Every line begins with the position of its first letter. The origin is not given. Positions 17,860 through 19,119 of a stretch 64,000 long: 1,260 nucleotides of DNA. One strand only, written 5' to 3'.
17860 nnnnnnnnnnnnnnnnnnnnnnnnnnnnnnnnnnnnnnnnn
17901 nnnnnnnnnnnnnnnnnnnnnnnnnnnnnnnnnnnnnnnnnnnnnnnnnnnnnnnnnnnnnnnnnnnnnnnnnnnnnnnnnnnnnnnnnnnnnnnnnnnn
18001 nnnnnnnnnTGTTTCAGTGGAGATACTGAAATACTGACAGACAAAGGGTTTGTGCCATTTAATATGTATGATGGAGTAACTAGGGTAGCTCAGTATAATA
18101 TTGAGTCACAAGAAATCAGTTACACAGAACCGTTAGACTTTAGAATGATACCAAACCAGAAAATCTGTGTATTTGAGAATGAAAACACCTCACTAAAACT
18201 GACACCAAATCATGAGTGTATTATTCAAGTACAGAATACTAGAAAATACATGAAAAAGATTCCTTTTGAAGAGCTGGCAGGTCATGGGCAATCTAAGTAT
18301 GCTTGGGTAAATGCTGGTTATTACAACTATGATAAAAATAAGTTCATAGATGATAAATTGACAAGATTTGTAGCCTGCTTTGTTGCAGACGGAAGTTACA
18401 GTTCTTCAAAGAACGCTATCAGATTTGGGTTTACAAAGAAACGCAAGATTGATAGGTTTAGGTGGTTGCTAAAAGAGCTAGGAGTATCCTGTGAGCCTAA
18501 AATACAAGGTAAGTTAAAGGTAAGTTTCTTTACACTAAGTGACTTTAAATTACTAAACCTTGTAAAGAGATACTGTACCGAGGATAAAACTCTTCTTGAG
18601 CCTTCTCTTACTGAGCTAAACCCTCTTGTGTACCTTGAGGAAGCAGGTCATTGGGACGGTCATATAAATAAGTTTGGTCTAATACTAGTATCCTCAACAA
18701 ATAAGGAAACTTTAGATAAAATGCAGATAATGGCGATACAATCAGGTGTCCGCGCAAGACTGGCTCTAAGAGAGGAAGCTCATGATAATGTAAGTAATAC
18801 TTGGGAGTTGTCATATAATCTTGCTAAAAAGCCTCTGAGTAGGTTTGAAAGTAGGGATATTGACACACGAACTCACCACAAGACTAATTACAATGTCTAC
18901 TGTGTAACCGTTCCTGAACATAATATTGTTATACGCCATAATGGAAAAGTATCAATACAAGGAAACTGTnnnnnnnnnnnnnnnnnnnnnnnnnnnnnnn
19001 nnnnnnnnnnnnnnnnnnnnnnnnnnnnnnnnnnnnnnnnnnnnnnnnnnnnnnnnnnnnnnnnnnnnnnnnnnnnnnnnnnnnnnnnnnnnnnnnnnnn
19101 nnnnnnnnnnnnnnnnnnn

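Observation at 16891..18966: Two paralogous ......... inteins splitting PolA motif A and the NFGxxYG motif, with non-canonical C-terminal residues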

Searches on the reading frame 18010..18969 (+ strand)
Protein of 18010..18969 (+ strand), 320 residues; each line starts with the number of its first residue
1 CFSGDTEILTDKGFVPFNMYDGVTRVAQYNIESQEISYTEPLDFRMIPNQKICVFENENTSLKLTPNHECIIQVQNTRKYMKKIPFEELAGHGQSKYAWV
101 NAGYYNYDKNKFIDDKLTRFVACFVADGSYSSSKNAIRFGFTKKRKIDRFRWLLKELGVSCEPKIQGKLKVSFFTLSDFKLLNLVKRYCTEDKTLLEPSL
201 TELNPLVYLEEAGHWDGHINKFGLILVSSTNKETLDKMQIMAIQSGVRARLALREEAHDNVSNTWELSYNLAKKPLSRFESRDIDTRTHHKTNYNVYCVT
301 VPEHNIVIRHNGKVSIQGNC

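Call 4: search_protein_families(library=pfam, proteins=[window:18010-18966:+], max_evalue=1)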
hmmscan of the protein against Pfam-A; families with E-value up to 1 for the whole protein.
window:18010-18966:+ (319 aa): 1 family
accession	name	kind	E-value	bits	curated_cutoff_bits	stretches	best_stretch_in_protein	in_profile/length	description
PF14528.11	LAGLIDADG_3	-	0.00012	22.7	22.5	1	124-160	11-49/82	LAGLIDADG-like domain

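Call 54: search_protein_families(library=ncbifam, proteins=[window:18010-18969:+], max_evalue=10)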
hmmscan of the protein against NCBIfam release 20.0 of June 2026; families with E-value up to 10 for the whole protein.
window:18010-18969:+ (320 aa): 2 families
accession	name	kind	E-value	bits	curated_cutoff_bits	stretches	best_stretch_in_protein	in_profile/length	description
TIGR01443.1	intein_Cterm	domain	0.0099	16.1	15.6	1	296-314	2-19/24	intein C-terminal splicing region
TIGR01445.1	intein_Nterm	domain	0.024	15.6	24.5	1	1-69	1-80/83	intein N-terminal splicing region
